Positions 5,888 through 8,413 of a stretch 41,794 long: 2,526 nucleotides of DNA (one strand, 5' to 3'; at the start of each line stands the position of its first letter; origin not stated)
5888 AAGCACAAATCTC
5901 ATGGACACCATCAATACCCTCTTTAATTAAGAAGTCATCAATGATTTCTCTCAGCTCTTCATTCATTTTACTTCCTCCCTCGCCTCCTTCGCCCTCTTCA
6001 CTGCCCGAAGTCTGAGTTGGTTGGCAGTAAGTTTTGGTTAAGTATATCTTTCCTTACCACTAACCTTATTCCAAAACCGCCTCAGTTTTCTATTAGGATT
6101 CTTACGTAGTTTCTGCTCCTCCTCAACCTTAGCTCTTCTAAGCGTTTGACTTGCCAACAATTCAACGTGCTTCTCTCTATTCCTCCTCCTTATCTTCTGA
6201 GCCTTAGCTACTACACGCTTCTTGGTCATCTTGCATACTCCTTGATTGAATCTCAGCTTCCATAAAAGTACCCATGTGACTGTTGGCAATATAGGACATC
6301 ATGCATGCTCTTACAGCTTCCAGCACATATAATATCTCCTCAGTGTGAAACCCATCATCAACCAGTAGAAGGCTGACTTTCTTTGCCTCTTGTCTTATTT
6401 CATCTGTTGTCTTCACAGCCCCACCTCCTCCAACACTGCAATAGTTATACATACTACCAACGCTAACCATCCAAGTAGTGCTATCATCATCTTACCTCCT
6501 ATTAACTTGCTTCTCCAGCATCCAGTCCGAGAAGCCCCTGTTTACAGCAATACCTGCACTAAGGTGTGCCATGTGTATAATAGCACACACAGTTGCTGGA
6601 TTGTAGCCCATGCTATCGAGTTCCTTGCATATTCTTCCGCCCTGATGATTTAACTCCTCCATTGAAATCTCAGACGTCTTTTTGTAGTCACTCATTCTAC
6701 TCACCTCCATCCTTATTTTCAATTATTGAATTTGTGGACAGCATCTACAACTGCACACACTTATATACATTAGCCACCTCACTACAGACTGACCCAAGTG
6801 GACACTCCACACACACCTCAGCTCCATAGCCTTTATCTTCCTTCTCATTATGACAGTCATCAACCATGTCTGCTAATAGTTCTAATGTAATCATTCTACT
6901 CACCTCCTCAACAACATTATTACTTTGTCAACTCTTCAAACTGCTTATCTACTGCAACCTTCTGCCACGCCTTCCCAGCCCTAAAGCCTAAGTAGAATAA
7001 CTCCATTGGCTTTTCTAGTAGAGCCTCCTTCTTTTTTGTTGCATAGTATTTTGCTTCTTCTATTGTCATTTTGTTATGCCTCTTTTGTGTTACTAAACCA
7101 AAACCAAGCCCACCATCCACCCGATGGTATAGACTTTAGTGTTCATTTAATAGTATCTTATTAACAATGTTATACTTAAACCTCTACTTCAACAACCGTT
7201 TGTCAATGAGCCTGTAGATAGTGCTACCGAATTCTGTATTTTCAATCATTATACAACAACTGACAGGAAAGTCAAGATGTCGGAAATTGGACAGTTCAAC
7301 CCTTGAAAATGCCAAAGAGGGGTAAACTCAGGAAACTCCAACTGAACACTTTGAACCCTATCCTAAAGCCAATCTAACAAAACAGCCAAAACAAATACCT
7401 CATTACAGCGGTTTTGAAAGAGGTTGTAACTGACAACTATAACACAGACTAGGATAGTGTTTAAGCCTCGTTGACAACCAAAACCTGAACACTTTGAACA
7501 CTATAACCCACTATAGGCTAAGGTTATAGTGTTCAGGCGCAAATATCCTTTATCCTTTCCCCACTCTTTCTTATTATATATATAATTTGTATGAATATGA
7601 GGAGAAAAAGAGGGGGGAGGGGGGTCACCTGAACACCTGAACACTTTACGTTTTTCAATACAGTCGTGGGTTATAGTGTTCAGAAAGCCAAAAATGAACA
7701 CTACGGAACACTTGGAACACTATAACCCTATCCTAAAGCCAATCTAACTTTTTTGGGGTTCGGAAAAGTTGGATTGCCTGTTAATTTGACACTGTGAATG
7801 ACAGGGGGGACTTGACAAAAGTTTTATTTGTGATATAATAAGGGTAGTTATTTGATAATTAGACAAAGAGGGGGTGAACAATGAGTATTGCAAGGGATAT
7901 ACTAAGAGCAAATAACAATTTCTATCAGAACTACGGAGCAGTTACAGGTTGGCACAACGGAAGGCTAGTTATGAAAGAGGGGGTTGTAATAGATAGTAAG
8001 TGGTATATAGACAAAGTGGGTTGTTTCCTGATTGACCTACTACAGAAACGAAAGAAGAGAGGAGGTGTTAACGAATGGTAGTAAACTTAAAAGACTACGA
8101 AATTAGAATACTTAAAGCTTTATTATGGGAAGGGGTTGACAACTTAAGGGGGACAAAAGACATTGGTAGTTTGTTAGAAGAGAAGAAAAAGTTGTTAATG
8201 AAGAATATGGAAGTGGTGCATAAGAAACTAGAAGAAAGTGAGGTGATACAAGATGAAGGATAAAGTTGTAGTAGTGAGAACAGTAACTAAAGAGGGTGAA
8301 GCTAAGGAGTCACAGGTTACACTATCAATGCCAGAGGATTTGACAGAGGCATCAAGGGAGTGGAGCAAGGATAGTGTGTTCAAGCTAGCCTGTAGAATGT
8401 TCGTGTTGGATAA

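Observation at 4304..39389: Five copies of a 25-bp near-palindrome; four of them end 16-18 nt upstream of a start codon on whichever strand is coding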

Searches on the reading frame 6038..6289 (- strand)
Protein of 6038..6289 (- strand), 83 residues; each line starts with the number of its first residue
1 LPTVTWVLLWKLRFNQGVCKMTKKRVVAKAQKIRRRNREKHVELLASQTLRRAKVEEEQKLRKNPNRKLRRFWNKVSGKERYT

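Call 35: search_protein_families(library=pfam, proteins=[window:6038-6289:-], max_evalue=0.05)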
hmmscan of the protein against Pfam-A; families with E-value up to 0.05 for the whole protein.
window:6038-6289:- (83 aa): 1 family
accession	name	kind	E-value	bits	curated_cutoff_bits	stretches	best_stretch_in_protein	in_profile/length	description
PF09200.16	Monellin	-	0.0047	17.2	23.6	1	46-75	14-39/43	Monellin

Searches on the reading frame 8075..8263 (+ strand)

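Call 35: search_protein_families(library=pfam, proteins=[window:8075-8263:+], max_evalue=0.05)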
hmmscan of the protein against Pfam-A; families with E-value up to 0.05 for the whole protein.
window:8075-8263:+ (62 aa): 1 family
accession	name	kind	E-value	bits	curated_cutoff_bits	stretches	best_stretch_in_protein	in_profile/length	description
PF25708.1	Phage_T7_Gp5_9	-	0.029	14.7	24.5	0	12-27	21-36/46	Phage T7 gp5.9 RecBCD inhibitor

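Call 124: search_protein_families(library=phrogs, proteins=[window:8075-8263:+], max_evalue=0.1)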
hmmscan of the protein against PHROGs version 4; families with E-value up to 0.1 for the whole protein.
window:8075-8263:+ (62 aa): 1 family
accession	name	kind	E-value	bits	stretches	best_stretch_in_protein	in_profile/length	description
phrog_28264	-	unknown function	0.0086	16.7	1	26-56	84-114/221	-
